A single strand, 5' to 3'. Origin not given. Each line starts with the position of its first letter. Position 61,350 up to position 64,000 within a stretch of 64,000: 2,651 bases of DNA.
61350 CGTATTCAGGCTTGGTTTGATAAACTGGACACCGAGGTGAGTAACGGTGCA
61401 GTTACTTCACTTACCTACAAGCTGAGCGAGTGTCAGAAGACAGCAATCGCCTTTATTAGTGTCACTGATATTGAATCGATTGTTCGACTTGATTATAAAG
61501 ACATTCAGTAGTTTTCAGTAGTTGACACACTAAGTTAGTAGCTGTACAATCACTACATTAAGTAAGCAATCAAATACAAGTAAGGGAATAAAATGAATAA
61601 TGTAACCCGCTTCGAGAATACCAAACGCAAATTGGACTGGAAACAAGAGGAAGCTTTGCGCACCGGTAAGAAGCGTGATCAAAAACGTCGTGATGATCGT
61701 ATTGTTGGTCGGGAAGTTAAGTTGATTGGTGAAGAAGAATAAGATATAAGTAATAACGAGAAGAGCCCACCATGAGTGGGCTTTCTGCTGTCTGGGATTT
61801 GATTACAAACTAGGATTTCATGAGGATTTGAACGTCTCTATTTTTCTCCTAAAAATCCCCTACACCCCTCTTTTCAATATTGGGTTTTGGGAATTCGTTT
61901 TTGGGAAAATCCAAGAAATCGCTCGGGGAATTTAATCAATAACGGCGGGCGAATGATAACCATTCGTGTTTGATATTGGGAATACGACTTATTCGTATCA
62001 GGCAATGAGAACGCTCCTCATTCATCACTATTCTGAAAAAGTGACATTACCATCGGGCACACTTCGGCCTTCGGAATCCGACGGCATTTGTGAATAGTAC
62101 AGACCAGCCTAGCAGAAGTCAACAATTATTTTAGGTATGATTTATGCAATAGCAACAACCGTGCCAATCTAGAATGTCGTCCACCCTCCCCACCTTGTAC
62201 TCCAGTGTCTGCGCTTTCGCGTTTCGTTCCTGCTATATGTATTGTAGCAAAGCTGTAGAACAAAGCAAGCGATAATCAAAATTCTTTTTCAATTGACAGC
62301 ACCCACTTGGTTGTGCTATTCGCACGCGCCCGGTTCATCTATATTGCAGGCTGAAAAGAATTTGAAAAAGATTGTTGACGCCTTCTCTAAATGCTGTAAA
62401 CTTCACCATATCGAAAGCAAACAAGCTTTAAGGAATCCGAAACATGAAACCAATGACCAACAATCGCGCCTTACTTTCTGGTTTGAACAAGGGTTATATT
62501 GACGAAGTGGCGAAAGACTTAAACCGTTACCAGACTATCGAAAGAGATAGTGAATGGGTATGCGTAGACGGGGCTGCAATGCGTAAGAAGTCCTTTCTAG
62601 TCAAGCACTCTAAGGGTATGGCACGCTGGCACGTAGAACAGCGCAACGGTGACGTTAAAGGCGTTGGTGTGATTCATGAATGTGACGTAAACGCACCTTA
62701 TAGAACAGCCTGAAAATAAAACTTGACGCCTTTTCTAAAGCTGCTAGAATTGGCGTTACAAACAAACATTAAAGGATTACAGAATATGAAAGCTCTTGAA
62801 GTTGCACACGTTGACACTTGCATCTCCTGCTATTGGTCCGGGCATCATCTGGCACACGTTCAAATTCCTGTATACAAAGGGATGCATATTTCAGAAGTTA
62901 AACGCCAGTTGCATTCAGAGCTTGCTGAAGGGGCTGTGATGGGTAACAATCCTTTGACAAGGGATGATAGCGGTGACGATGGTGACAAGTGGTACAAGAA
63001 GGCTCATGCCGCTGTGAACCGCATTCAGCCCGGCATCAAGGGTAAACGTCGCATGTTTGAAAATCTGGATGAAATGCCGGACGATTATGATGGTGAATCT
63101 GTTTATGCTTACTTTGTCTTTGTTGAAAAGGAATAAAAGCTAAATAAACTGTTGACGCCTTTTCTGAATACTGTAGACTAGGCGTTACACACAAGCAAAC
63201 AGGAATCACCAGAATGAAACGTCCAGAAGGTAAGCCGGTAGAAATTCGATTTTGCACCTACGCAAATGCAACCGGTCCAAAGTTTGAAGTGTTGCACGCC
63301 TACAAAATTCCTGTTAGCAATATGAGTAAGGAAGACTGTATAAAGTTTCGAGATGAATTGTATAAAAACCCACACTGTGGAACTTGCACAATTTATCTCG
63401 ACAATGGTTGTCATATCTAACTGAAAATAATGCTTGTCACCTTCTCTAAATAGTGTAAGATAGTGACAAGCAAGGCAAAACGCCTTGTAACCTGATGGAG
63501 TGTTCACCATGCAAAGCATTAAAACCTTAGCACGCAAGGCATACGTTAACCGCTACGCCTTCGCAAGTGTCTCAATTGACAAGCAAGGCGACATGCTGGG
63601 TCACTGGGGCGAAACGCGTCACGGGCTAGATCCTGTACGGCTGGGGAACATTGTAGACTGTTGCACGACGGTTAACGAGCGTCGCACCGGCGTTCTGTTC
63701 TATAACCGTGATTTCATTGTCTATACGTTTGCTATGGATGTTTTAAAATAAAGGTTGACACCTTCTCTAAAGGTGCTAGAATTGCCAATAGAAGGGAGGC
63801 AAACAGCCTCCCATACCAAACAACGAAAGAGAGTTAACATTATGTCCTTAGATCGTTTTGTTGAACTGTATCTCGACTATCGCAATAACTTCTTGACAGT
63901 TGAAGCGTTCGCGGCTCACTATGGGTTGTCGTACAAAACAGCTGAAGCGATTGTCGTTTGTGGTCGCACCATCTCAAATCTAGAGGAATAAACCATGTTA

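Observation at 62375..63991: Array of five near-identical strong promoters, each with its own small early gene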

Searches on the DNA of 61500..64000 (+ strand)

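Call 5: search_dna_similar(query=window:61500-64000:+, collection=phages, mode=near, max_rows=25)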
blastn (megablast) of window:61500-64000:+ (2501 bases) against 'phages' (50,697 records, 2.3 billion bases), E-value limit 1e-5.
Records with a match: 23; places in all: 23; records where one place covers at least 80% of the query: 0.
Best place of each record, by identity: 90-95% 19; 80-90% 4.
By first word of the organism name: Pseudomonas 22; Pectobacterium 1.
By host as written in the record: Pseudomonas syringae pv. actinidiae 10; - 4; Pseudomonas syringae pv. actinidiae ICMP 18800 2; Pseudomonas syringae pv. actinidiae K7#8 2; Dickeya dianthicola F101 1; Pseudomonas fluorescens Migula 1; Pseudomonas sp. AY2 1; Pseudomonas syringae P1.01.01B03 1; and 1 more.
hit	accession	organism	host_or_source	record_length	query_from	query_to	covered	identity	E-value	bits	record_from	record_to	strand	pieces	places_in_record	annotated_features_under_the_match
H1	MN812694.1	Pectobacterium phage Bobbio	Dickeya dianthicola F101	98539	677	769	4%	86.3%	2e-18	100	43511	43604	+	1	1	record has no annotation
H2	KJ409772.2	Pseudomonas phage phiPsa374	Pseudomonas syringae pv. actinidiae ...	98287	672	737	3%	92.4%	1e-16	95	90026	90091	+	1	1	none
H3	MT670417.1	Pseudomonas phage phiPsa267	Pseudomonas syringae pv. actinidiae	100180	672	737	3%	92.4%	1e-16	95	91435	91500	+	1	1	none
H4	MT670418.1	Pseudomonas phage phiPsa300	Pseudomonas syringae pv. actinidiae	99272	672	737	3%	92.4%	1e-16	95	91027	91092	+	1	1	none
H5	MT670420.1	Pseudomonas phage phiPsa347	Pseudomonas syringae pv. actinidiae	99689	672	737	3%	92.4%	1e-16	95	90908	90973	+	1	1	none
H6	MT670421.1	Pseudomonas phage phiPsa381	Pseudomonas syringae pv. actinidiae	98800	672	737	3%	92.4%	1e-16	95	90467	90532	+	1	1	none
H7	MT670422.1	Pseudomonas phage phiPsa397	Pseudomonas syringae pv. actinidiae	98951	672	737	3%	92.4%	1e-16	95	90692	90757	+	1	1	none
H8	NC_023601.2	Pseudomonas phage phiPsa374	Pseudomonas syringae pv. actinidiae ...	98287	672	737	3%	92.4%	1e-16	95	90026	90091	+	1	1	none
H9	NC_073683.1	Pseudomonas phage phiPsa397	Pseudomonas syringae pv. actinidiae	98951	672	737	3%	92.4%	1e-16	95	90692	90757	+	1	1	none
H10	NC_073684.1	Pseudomonas phage phiPsa381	Pseudomonas syringae pv. actinidiae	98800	672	737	3%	92.4%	1e-16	95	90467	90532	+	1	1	none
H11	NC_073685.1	Pseudomonas phage phiPsa347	Pseudomonas syringae pv. actinidiae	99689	672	737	3%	92.4%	1e-16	95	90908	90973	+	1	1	none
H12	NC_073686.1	Pseudomonas phage phiPsa267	Pseudomonas syringae pv. actinidiae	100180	672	737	3%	92.4%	1e-16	95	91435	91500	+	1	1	none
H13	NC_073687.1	Pseudomonas phage phiPsa300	Pseudomonas syringae pv. actinidiae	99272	672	737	3%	92.4%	1e-16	95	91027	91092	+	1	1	none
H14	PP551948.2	Pseudomonas phage UNO-G1W1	Pseudomonas fluorescens Migula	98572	672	737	3%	92.4%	1e-16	95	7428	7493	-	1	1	hypothetical protein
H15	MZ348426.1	Pseudomonas phage psageK4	soil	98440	672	737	3%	90.9%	5e-15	90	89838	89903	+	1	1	hypothetical protein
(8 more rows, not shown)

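Call 15: search_dna_similar(query=window:61700-64000:+, collection=phages, mode=distant, max_rows=30)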
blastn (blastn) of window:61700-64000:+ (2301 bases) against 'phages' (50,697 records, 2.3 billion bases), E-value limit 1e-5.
Records with a match: 45; places in all: 45; records where one place covers at least 80% of the query: 0.
Best place of each record, by identity: 90-95% 17; 80-90% 25; 60-80% 3.
By first word of the organism name: Pseudomonas 44; Pectobacterium 1.
By host as written in the record: Pseudomonas syringae pv. actinidiae 12; Pseudomonas syringae pv. porri LMG 28495 8; - 4; Pseudomonas fluorescens SA1 2; Pseudomonas syringae pv. actinidiae ICMP 18800 2; Pseudomonas syringae pv. actinidiae K7#8 2; Pseudomonas sp. 2; Pseudomonas syringae pv. Tomato 99TK 2; and 11 more.
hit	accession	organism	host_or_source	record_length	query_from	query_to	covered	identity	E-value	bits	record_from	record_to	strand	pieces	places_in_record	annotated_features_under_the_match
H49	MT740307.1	Pseudomonas phage phiK7A1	Pseudomonas syringae pv. actinidiae K7A1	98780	1108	1437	14%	68.4%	2e-21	111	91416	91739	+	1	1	hypothetical protein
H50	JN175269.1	Pseudomonas phage phiPto-bp6g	Pseudomonas tolaasii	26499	778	1049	12%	72.6%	3e-30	140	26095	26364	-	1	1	hypothetical protein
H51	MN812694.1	Pectobacterium phage Bobbio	Dickeya dianthicola F101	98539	477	569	4%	86.3%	8e-19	103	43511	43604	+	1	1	record has no annotation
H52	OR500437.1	Pseudomonas phage vB_PF_Y1-MI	Pseudomonas fluorescens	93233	451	535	4%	80.5%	6e-8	67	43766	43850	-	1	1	none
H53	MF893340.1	Pseudomonas phage PPSC2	Pseudomonas fluorescens SA1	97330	472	552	4%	81.5%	1e-11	80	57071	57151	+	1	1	none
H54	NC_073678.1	Pseudomonas phage PPSC2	Pseudomonas fluorescens SA1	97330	472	552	4%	81.5%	1e-11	80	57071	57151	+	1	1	none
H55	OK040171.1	Pseudomonas phage PHB09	Pseudomonas syringae pv. actinidiae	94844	474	547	3%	82.7%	4e-10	74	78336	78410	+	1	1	hypothetical protein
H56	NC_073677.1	Pseudomonas phage PHB09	Pseudomonas syringae pv. actinidiae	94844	474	547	3%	82.7%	4e-10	74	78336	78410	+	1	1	hypothetical protein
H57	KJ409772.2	Pseudomonas phage phiPsa374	Pseudomonas syringae pv. actinidiae ...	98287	472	537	3%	92.4%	4e-17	98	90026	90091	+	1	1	none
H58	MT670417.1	Pseudomonas phage phiPsa267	Pseudomonas syringae pv. actinidiae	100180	472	537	3%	92.4%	4e-17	98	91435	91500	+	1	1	none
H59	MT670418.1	Pseudomonas phage phiPsa300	Pseudomonas syringae pv. actinidiae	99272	472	537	3%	92.4%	4e-17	98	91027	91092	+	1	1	none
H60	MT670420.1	Pseudomonas phage phiPsa347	Pseudomonas syringae pv. actinidiae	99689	472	537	3%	92.4%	4e-17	98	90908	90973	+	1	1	none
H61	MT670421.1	Pseudomonas phage phiPsa381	Pseudomonas syringae pv. actinidiae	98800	472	537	3%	92.4%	4e-17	98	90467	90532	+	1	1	none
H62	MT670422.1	Pseudomonas phage phiPsa397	Pseudomonas syringae pv. actinidiae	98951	472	537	3%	92.4%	4e-17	98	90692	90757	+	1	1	none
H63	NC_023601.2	Pseudomonas phage phiPsa374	Pseudomonas syringae pv. actinidiae ...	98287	472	537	3%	92.4%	4e-17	98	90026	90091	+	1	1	none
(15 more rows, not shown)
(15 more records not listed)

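Call 40: get_annotated_region(hit=H49, flank=1500)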
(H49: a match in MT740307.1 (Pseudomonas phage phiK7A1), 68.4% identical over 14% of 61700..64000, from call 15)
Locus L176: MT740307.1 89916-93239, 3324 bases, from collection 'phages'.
description: Pseudomonas phage phiK7A1, complete genome.
organism: Pseudomonas phage phiK7A1 (NCBI taxid 2759194)
taxonomy: Viruses; Duplodnaviria; Heunggongvirae; Uroviricota; Caudoviricetes
host: Pseudomonas syringae pv. actinidiae K7A1; source: soil; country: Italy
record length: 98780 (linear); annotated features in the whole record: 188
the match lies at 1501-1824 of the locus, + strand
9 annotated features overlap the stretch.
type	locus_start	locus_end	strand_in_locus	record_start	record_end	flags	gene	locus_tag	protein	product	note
CDS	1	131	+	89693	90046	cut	-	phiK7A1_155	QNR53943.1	ion transport integral membrane protein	ion transport integral membrane protein [Pseudomonas phage ventosus]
CDS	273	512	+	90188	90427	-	-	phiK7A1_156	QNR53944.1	hypothetical protein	-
CDS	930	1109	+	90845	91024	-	-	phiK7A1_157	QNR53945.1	hypothetical protein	-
CDS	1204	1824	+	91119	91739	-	-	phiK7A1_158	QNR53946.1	hypothetical protein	-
CDS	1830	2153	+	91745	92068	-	-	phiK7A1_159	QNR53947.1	hypothetical protein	-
CDS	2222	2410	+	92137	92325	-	-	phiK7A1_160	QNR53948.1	hypothetical protein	-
CDS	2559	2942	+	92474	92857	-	-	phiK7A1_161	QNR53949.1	hypothetical protein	-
CDS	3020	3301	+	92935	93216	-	-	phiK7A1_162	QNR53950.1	DNA ligase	DNA ligase [Klebsiella phage vB_KpnM_BIS47]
CDS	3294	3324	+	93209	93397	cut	-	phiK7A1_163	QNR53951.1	hypothetical protein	-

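Call 41: get_annotated_region(hit=H50, flank=1500)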
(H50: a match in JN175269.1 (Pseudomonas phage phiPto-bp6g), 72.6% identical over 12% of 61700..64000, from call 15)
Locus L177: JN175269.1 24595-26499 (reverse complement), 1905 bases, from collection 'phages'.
description: Pseudomonas phage phi_Pto-bp6g, complete genome.
organism: Pseudomonas phage phiPto-bp6g (NCBI taxid 2560681)
taxonomy: Viruses; Duplodnaviria; Heunggongvirae; Uroviricota; Caudoviricetes
host: Pseudomonas tolaasii; source: -; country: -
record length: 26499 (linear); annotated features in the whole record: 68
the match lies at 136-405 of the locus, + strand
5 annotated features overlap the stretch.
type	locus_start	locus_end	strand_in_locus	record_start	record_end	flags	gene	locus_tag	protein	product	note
CDS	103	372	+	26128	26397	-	-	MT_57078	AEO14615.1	hypothetical protein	-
CDS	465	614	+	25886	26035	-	-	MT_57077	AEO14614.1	hypothetical protein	-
CDS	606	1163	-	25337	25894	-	-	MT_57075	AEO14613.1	DNA helicase II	-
CDS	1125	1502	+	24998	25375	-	-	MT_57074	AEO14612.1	YD repeat protein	-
CDS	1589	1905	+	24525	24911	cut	-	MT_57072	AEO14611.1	Srd postulated decoy protein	Srd postulated decoy of host sigma70 or sigmaS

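Call 54: search_rna_families(source=window, start=61500, end=64000, threshold=evalue, max_evalue=5)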
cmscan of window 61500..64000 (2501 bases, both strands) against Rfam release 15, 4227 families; matches with E-value up to 5: 2.
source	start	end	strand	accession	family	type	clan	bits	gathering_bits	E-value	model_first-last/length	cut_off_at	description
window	62218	62271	+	RF02888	BtsR1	Gene; sRNA;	-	19.3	66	1.2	1-51/51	no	Bacillus sRNA 1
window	61996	62054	-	RF01139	sR2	Gene; snRNA; snoRNA; CD-box;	-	17.4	42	0.78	1-57/57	no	Small nucleolar RNA sR2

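Call 58: get_annotated_region(hit=H2, flank=1200)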
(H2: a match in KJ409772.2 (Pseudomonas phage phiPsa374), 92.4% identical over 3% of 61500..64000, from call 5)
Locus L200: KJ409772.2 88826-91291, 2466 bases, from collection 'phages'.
description: Pseudomonas phage phiPsa374, complete genome.
organism: Pseudomonas phage phiPsa374 (NCBI taxid 1458843)
taxonomy: Viruses; Duplodnaviria; Heunggongvirae; Uroviricota; Caudoviricetes; Otagovirus; Otagovirus Psa374
host: Pseudomonas syringae pv. actinidiae ICMP 18800; source: soil; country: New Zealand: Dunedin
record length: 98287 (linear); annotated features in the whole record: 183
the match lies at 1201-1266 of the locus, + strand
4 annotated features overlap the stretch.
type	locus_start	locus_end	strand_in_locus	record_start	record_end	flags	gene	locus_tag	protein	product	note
CDS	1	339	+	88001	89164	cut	-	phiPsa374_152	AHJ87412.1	hypothetical protein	-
CDS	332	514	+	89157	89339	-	-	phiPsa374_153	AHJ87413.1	hypothetical protein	-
CDS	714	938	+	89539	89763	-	-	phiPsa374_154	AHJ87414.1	hypothetical protein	-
CDS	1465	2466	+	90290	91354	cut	-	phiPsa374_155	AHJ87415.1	hypothetical protein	-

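Call 59: get_annotated_region(hit=H1, flank=1200)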
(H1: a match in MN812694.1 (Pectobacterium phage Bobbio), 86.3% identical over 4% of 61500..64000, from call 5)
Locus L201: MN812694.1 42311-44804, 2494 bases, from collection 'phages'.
description: UNVERIFIED: Pectobacterium phage Bobbio, partial genome.
organism: Pectobacterium phage Bobbio (NCBI taxid 2686298)
taxonomy: Viruses; Duplodnaviria; Heunggongvirae; Uroviricota; Caudoviricetes; Otagovirus
host: Dickeya dianthicola F101; source: waste water; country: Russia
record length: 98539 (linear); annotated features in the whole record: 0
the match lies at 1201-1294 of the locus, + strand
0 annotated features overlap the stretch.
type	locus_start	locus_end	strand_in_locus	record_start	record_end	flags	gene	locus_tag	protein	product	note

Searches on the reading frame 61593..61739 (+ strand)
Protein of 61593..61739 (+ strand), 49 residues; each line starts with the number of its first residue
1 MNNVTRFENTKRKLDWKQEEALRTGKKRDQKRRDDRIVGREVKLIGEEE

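Call 32: find_related_loci(query=A2, collection=viral_contigs, flank=10000)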
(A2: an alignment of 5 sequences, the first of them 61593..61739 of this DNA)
Query A2 (49 aa) in viral_contigs; peptide patterns used: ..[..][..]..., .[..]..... (x = any residue, [..] = any of these).
286 stretches matched a pattern; 7 encode a relative of the query (tblastn E <= 1e-3); 7 distinct loci.
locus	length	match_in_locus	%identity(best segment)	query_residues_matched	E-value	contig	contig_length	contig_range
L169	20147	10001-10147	84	1-49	2e-23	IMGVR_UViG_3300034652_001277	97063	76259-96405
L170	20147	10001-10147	84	1-49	5e-23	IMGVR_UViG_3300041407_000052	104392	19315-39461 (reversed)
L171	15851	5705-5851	84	1-49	5e-23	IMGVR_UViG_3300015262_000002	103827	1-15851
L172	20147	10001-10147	82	1-49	6e-22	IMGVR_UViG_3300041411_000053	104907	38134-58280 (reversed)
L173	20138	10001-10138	76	1-46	5e-19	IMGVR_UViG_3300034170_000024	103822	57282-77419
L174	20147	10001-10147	65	1-49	4e-17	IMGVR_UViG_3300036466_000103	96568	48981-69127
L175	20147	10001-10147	55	1-49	2e-12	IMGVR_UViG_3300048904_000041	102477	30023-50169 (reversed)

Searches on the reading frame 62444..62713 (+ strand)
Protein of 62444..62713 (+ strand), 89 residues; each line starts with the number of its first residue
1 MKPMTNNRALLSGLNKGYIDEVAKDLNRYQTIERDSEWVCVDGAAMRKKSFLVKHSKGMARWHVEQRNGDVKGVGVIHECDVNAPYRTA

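Call 49: search_protein_families(library=pfam, proteins=[window:62444-62710:+], max_evalue=1)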
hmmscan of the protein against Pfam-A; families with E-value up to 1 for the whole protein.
window:62444-62710:+ (89 aa): 1 family
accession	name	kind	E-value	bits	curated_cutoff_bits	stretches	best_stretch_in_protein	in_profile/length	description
PF24242.1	DUF7449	-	4.6e-26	91.1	27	1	1-88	1-88/89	Domain of unknown function (DUF7449)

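Call 50: search_protein_families(library=phrogs, proteins=[window:62444-62710:+], max_evalue=0.01)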
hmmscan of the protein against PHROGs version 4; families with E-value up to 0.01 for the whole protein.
window:62444-62710:+ (89 aa): 1 family
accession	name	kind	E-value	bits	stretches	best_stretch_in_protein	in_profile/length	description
phrog_5201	-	unknown function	7.7e-38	129.4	1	1-89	1-88/88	-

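Call 67: find_encoding_contigs(protein=window:62444-62713:+, flank=10000, max_places=3)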
Protein window:62444-62713:+ (89 aa): 1 contig read that carries it; 1 place shown.
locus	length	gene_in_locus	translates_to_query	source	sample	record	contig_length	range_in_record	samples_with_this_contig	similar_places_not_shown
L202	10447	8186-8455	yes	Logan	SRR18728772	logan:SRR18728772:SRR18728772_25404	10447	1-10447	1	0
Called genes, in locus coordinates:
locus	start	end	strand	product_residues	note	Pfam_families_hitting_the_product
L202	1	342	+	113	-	?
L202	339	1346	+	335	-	PF00268:Ribonuc_red_sm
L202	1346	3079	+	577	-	PF00317:Ribonuc_red_lgN, PF02867:Ribonuc_red_lgC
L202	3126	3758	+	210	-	PF07463:NUMOD4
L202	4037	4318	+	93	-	-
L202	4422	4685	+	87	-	-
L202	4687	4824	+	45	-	PF23876:DUF7230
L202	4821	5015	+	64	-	-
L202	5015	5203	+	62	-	-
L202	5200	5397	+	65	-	-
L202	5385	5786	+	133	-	-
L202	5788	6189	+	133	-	-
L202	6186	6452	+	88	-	-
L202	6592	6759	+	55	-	-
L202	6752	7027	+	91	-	-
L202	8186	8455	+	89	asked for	PF24242:DUF7449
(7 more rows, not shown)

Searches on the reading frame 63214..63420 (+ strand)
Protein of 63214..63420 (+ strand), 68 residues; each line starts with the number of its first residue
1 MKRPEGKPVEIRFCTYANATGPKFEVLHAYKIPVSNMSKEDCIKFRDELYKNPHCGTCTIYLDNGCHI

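Call 49: search_protein_families(library=pfam, proteins=[window:63214-63417:+], max_evalue=1)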
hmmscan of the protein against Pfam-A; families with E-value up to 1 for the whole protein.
window:63214-63417:+ (68 aa): 1 family
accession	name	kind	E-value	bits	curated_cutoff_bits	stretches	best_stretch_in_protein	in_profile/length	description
PF01827.32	FTH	-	0.0021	18.3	22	1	30-61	94-125/141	FTH domain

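Call 50: search_protein_families(library=phrogs, proteins=[window:63214-63417:+], max_evalue=0.01)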
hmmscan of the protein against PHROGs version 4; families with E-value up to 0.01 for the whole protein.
window:63214-63417:+ (68 aa): 0 families

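Call 64: find_homologous_proteins(query=window:63214-63417:+, max_evalue=0.001)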
Query window:63214-63417:+ (68 aa): 11 proteins with E <= 0.001 among 11 candidates.
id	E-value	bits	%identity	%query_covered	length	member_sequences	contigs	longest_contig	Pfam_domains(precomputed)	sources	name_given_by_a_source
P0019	5.2e-36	139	88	100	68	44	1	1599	-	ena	-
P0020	9.8e-34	132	85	100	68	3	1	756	-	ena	-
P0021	1.5e-33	132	84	100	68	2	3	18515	-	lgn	-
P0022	5.1e-32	127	81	100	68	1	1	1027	-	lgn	-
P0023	5.3e-32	127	82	100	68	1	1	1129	-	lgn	-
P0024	2.4e-31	125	76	100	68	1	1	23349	-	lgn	-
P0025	1.5e-30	122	75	100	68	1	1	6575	-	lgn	-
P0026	2.4e-30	121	75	100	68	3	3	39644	-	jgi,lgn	jgi:hypothetical protein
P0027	2.0e-28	115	74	100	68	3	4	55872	-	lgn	-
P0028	1.5e-23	100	69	100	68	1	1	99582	-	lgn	-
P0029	1.3e-19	87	60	99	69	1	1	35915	-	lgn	-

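Call 66: find_encoding_contigs(protein=window:63214-63420:+, flank=10000, max_places=3)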
Protein window:63214-63420:+ (68 aa): 4 contigs read that carry it; 3 places shown.
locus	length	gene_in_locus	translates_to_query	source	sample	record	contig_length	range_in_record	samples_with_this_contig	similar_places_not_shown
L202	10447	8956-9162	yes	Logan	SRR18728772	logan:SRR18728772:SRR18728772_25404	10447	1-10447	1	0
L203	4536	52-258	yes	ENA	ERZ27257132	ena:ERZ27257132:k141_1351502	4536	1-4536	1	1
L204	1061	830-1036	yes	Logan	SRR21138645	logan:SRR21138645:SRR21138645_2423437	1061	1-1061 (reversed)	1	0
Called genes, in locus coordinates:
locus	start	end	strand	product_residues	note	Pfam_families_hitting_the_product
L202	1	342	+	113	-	?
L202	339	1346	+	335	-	PF00268:Ribonuc_red_sm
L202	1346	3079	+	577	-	PF00317:Ribonuc_red_lgN, PF02867:Ribonuc_red_lgC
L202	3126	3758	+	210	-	PF07463:NUMOD4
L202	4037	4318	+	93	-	-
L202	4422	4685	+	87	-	-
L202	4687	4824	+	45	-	PF23876:DUF7230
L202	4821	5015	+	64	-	-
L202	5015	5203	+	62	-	-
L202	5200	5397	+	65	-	-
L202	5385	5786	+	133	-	-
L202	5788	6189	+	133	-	-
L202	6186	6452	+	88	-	-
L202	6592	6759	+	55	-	-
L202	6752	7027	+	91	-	-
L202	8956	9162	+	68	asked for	-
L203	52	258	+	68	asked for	-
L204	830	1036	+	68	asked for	-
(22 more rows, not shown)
